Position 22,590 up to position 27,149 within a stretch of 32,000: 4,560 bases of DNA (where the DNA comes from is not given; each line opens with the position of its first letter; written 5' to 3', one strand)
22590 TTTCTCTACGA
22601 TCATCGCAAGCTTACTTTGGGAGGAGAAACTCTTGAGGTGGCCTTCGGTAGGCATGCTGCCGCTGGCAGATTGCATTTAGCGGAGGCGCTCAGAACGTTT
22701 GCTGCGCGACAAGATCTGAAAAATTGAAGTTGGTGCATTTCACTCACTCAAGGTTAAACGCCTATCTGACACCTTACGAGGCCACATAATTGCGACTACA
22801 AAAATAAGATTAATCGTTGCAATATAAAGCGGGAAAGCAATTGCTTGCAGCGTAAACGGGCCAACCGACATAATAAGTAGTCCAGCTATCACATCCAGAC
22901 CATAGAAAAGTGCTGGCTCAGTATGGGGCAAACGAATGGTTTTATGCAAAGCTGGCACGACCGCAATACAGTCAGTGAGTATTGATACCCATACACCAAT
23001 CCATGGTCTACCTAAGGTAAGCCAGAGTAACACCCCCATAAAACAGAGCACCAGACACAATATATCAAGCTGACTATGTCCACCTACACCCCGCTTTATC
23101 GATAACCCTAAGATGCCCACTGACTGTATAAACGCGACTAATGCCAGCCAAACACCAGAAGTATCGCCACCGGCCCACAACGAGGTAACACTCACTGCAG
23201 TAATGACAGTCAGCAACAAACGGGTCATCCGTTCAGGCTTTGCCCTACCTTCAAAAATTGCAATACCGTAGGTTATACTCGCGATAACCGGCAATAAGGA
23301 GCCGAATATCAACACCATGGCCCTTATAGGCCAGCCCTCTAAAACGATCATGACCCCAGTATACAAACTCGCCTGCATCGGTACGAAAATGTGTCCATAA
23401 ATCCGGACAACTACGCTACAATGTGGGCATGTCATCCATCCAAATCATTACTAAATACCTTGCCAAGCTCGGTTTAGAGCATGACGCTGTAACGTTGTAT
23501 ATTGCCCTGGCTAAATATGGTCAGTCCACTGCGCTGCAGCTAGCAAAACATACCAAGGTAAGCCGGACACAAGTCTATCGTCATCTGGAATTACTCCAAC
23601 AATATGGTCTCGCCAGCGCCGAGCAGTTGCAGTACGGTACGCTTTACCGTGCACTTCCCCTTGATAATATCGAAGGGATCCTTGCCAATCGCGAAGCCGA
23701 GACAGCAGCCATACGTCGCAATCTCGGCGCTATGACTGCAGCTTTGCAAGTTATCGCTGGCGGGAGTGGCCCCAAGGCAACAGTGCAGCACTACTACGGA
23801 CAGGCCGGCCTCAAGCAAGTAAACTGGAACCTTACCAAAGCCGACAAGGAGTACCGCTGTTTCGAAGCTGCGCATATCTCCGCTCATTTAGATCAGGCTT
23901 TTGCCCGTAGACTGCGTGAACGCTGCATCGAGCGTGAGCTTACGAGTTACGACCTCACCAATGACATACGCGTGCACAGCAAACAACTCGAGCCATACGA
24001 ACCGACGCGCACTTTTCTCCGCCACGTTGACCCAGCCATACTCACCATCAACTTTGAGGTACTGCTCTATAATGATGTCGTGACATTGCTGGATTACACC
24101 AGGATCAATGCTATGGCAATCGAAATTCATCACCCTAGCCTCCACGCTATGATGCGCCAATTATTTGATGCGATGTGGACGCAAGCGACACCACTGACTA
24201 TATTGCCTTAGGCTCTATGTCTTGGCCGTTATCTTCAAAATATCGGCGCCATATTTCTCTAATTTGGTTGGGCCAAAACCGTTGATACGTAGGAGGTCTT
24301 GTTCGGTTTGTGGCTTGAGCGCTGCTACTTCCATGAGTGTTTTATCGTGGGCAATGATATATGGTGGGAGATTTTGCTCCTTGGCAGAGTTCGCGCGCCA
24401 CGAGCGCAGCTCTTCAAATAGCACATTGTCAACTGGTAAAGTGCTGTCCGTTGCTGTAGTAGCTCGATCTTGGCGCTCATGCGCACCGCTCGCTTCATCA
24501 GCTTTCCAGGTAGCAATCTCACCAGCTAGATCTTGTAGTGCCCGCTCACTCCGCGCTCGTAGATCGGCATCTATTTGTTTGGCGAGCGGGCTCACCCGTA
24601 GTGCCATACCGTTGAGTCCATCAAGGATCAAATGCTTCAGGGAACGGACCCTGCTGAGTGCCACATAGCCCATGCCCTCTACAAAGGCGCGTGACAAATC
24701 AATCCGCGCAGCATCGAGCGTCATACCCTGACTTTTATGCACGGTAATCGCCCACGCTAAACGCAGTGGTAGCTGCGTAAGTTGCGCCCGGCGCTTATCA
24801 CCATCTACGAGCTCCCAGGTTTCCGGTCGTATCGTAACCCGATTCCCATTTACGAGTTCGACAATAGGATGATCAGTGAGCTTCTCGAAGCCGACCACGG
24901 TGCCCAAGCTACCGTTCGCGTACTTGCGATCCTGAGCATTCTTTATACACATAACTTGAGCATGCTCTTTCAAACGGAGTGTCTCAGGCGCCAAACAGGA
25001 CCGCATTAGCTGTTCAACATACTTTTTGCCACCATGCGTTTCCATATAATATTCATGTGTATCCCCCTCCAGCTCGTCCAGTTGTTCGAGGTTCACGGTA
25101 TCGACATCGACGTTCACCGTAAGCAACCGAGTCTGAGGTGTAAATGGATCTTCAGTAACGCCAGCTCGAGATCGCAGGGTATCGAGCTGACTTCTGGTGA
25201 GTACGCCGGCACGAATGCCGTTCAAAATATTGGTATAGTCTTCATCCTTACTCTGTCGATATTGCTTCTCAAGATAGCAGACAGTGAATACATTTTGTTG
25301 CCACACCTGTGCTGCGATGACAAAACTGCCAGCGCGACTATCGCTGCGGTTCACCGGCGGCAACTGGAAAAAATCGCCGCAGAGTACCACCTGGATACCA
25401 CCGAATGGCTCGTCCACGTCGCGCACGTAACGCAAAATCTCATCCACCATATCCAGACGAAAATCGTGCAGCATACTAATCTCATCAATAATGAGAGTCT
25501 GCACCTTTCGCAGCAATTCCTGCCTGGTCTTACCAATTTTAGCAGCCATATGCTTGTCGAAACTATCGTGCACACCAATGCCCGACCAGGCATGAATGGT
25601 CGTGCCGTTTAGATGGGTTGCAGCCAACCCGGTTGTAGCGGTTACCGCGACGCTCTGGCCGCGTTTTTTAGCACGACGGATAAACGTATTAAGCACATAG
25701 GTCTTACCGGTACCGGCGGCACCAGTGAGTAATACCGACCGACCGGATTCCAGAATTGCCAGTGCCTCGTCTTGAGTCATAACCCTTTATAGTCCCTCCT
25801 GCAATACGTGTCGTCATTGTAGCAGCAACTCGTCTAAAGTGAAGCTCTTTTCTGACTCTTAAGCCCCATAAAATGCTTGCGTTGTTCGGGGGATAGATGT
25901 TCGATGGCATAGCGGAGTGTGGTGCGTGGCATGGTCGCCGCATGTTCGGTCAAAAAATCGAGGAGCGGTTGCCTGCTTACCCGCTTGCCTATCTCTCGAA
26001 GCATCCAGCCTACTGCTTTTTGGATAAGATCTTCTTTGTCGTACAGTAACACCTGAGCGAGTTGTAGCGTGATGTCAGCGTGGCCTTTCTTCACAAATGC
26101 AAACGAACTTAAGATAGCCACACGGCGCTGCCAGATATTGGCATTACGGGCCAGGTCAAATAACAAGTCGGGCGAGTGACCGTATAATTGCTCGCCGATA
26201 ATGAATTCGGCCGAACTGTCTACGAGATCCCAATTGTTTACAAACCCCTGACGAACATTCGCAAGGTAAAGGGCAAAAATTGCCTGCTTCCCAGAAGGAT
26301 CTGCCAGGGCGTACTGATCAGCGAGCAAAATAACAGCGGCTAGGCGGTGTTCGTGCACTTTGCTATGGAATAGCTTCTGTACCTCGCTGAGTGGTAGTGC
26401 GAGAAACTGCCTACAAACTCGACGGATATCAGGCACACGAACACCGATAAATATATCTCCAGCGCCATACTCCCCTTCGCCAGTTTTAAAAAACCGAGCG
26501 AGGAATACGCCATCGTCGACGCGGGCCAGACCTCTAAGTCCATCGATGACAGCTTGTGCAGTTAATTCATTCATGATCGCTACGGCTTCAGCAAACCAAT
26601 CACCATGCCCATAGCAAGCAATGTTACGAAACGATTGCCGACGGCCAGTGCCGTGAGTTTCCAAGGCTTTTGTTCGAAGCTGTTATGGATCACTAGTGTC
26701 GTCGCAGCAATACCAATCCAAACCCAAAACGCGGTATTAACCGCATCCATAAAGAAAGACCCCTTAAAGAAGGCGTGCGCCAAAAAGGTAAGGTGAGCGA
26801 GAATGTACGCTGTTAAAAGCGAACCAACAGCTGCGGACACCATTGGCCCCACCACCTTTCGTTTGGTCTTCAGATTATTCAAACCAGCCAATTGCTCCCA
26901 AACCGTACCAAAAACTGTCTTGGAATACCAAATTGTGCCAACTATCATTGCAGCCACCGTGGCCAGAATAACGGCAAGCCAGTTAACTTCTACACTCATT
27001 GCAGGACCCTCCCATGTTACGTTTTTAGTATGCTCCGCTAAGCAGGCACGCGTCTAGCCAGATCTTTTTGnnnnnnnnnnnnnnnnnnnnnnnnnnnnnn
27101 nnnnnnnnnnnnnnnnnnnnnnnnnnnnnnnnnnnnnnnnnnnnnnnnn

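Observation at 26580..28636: KwaB/DUF4868-like protein flanked by RNase HI and a 4-TM protein: possible non-canonical Kiwa-like module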

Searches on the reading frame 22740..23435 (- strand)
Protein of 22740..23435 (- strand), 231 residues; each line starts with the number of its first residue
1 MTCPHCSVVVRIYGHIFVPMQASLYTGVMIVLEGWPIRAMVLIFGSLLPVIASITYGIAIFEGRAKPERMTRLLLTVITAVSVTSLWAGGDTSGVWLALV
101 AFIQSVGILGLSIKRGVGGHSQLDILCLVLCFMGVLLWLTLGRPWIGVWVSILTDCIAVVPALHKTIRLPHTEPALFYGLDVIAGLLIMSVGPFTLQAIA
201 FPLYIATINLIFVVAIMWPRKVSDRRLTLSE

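Call 71: search_protein_families(library=padloc, alignment_id=A7, max_evalue=0.00001)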
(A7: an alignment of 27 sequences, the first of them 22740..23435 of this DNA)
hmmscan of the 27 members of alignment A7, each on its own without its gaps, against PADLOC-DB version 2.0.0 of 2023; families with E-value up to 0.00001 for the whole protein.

A. member 1, window:22740-23435:- (231 aa): 0 families

B. families by the number of members that match (of 27 scanned): 8 families
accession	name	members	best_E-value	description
PDLC03961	ShosA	1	6.5e-64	-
PDLC03927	PsyrA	1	3.8e-31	-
PDLC02997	ShosA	1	3.2e-24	-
PDLC02865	DpdF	1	1.2e-19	DpdF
PDLC03839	LeoA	1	2e-15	-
PDLC03841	LeoBC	1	6.7e-14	-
PDLC04134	mad2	1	2.1e-13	mads_2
PDLC04140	mad8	1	3.4e-08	mads_8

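Call 72: search_protein_families(library=pfam, alignment_id=A7, max_evalue=0.00001)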
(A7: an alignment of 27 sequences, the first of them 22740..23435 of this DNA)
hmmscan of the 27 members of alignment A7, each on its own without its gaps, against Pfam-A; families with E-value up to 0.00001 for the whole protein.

A. member 1, window:22740-23435:- (231 aa): 0 families

B. families by the number of members that match (of 27 scanned): 36 families (the first 25 are shown)
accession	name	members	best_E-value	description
PF01131.25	Topoisom_bac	1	3.4e-117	DNA topoisomerase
PF01795.25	Methyltransf_5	1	1.5e-88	MraW methylase family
PF01098.24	FTSW_RODA_SPOVE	1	1.3e-82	Cell cycle protein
PF01933.23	CofD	1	4e-82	2-phospho-L-lactate transferase CofD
PF02481.21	DNA_processg_A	1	2.8e-70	DNA recombination-mediator protein A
PF01195.25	Pept_tRNA_hydro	1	1.4e-60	Peptidyl-tRNA hydrolase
PF00905.27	Transpeptidase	1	4.6e-58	Penicillin binding protein transpeptidase domain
PF01926.29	MMR_HSR1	1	6.3e-54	50S ribosome-binding GTPase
PF13368.11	Toprim_C_rpt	1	3.5e-43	Topoisomerase C-terminal repeat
PF04002.20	RadC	1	1.6e-37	RadC-like JAB domain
PF00953.26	Glycos_transf_4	1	2e-29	Glycosyl transferase family 4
PF04101.22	Glyco_tran_28_C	1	9.6e-27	Glycosyltransferase family 28 C-terminal domain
PF02421.24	FeoB_N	1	5.9e-25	Ferrous iron transport protein B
PF03033.26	Glyco_transf_28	1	5.3e-22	Glycosyltransferase family 28 N-terminal domain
PF01751.28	Toprim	1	2.1e-21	Toprim domain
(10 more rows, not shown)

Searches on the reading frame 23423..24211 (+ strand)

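Call 3: search_protein_families(library=pfam, proteins=[window:23423-24211:+], max_evalue=1)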
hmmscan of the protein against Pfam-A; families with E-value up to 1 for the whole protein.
window:23423-24211:+ (262 aa): 16 families
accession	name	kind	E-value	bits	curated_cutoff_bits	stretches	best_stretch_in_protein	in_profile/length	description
PF01978.25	TrmB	-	1.9e-11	44.1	25.6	1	13-80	1-67/68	Sugar-specific transcriptional regulator TrmB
PF13730.12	HTH_36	-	3.9e-05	23.8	25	1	17-63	2-54/55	Helix-turn-helix domain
PF12840.13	HTH_20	-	0.0001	22.6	27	1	28-63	12-47/51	Helix-turn-helix domain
PF01022.26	HTH_5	-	0.00024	21.3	22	1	28-65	10-46/47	Bacterial regulatory protein, arsR family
PF08279.18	HTH_11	-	0.00032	21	25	1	34-62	15-43/55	HTH domain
PF02796.21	HTH_7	-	0.0006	20.3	23.8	1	27-55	15-42/45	Helix-turn-helix domain of resolvase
PF13551.12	HTH_29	-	0.0015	19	28.1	1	27-65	5-43/64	Winged helix-turn helix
PF08221.17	HTH_9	-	0.0027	18.2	23.4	1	25-65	18-58/62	RNA polymerase III subunit RPC82 helix-turn-helix domain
PF09339.16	HTH_IclR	-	0.0036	17.5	22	1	28-64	11-48/52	IclR helix-turn-helix domain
PF13518.12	HTH_28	-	0.023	15.2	25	1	39-64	17-42/52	Helix-turn-helix domain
PF13443.12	HTH_26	-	0.033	14.9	22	0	163-189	1-27/63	Cro/C1-type HTH DNA-binding domain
PF25213.1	HVO_A0261_N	-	0.037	14.4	35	1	29-71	20-61/86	HVO_A0261 N-terminal domain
PF21476.4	PF0610-like_N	-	0.041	14.6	33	1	34-57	14-37/50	PF0610-like, N-terminal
PF01402.27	RHH_1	-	0.052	14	20.5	0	152-173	2-23/39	Ribbon-helix-helix protein, copG family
PF13412.12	HTH_24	-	0.089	12.8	21.9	1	28-63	11-46/48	Winged helix-turn-helix DNA-binding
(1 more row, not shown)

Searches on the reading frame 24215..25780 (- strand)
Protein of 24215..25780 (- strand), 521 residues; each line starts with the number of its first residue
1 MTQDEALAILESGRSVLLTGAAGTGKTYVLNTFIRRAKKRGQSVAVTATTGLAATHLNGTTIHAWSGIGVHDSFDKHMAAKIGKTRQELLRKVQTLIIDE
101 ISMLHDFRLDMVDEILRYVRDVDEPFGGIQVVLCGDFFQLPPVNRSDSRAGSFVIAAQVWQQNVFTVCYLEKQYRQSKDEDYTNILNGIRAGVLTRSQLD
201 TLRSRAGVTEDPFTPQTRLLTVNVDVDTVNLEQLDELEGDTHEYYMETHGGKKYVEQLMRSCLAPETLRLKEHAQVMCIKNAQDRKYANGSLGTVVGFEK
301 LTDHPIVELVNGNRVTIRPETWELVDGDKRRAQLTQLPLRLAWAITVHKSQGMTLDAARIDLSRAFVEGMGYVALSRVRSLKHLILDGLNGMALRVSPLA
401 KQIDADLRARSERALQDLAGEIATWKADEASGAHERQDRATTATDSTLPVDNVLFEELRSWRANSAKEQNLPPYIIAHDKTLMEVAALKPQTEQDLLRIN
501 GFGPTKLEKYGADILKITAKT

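Call 3: search_protein_families(library=pfam, proteins=[window:24215-25780:-], max_evalue=1)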
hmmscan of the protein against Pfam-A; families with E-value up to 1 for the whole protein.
window:24215-25780:- (521 aa): 41 families (the best 25 are shown)
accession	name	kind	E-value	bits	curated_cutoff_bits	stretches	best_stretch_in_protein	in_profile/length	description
PF05970.20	PIF1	-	5e-41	141.2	25.9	1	9-183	18-206/223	PIF1-like helicase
PF00570.28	HRDC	-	5.8e-24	84.3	23.8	1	453-517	3-67/68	HRDC domain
PF13604.12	AAA_30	-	6.3e-18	65.6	27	1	3-208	6-186/191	AAA domain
PF13245.12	AAA_19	-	4.5e-16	59.7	25.1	1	3-143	1-132/134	AAA domain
PF13401.12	AAA_22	-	6.6e-09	36.6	27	1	12-135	4-122/130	AAA domain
PF13191.12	AAA_16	-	1.4e-06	29.3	32.6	1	12-50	23-61/167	AAA ATPase domain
PF01443.25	Viral_helicase1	-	1.5e-06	28.7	21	1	18-105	3-72/228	Viral superfamily 1 RNA helicase core domain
PF00270.35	DEAD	-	2.2e-06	27.9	26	2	3-57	4-62/167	DEAD/DEAH box helicase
PF21530.3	Pif1_2B_dom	-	8e-06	25.9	23.9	1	254-298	2-47/47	DNA helicase Pif1, 2B domain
PF02689.20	Herpes_Helicase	-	0.00031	19.3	27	1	344-390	732-779/808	Helicase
PF09848.15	SLFN-g3_helicase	-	0.00054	19.8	24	1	16-189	4-174/354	Schlafen group 3, DNA/RNA helicase domain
PF13479.12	AAA_24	-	0.00061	20.1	27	1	13-114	2-86/195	AAA domain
PF10412.15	TrwB_AAD_bind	-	0.00065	19.1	20.5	1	14-52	16-54/387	Type IV secretion-system coupling protein DNA-binding domain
PF20720.3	nSTAND3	-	0.00091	19.4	27.2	1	4-46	8-50/155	Novel STAND NTPase 3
PF12775.13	AAA_7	-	0.0025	17.8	25.8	1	9-43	29-63/181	P-loop containing dynein motor region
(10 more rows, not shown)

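Call 4: search_protein_families(library=padloc, proteins=[window:24215-25780:-], max_evalue=1)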
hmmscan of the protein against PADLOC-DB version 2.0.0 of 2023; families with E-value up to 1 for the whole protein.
window:24215-25780:- (521 aa): 22 families
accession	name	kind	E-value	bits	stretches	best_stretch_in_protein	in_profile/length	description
PDLC05065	PDC-S68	-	2.2e-22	76.8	2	3-143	610-745/1221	-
PDLC05064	PDC-S68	-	1e-19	67.8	2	16-143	703-824/1273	-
PDLC02861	DpdF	-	1.9e-17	60.8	1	438-517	524-602/611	DpdF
PDLC02864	DpdF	-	2.9e-16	57.4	1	433-520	521-609/610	DpdF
PDLC01148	RecD_like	-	9.1e-16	55.3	2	3-178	318-475/719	RecD/Tra ATPase fused to N-terminal HHH domain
PDLC01734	typeIV_RecD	-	1.4e-15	54.7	2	3-178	344-506/763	RecD_0_IVD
PDLC05066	PDC-S68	-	1.4e-13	47.8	2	15-145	595-723/1202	-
PDLC04476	PDC-M16A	-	3.7e-12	43.5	1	15-322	27-349/691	-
PDLC04475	PDC-M16A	-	8.8e-12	42.3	1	10-152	27-192/721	-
PDLC02871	DpdF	-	1.5e-10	39.2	1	451-515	63-127/140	DpdF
PDLC04474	PDC-M16A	-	3.4e-09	33.7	2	8-183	229-415/917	-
PDLC02863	DpdF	-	7.8e-09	32.9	1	451-518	397-464/488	DpdF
PDLC02865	DpdF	-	4.2e-08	29.2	1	452-517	1431-1496/1499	DpdF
PDLC05035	PDC-S53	-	1.2e-07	28.3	2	11-179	508-648/900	-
PDLC04140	mad8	-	2.4e-05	22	1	10-57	24-74/314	mads_8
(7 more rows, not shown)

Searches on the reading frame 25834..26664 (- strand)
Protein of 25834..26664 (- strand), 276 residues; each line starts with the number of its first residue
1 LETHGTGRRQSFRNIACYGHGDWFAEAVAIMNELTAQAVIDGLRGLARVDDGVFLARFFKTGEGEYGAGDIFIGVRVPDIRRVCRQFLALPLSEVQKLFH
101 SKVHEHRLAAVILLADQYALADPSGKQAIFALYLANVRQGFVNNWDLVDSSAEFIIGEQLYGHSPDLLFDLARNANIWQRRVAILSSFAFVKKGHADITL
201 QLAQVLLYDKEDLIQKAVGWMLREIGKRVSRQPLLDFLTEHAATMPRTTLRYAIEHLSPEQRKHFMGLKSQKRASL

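Call 3: search_protein_families(library=pfam, proteins=[window:25834-26664:-], max_evalue=1)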
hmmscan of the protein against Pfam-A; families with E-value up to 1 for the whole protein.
window:25834-26664:- (276 aa): 3 families
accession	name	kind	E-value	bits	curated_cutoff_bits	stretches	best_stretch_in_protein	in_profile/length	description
PF08713.17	DNA_alkylation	-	1.1e-50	172.7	21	1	42-257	4-213/213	DNA alkylation repair enzyme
PF13646.12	HEAT_2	-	0.0047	17.6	27.7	1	167-247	3-80/88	HEAT repeats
PF13458.12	Peripla_BP_6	-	0.11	12.6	31.7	1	15-60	280-323/343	Periplasmic binding protein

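Call 4: search_protein_families(library=padloc, proteins=[window:25834-26664:-], max_evalue=1)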
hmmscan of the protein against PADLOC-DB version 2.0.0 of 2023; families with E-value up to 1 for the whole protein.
window:25834-26664:- (276 aa): 0 families

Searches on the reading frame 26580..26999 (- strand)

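Call 3: search_protein_families(library=pfam, proteins=[window:26580-26999:-], max_evalue=1)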
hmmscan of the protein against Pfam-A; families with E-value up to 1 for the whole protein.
window:26580-26999:- (139 aa): 1 family
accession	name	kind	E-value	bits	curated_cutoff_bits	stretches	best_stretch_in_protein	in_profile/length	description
PF08570.15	DUF1761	-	6.5e-26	91.5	31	1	8-135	1-123/123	Protein of unknown function (DUF1761)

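Call 4: search_protein_families(library=padloc, proteins=[window:26580-26999:-], max_evalue=1)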
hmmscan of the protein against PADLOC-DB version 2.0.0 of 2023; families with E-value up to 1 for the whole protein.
window:26580-26999:- (139 aa): 0 families
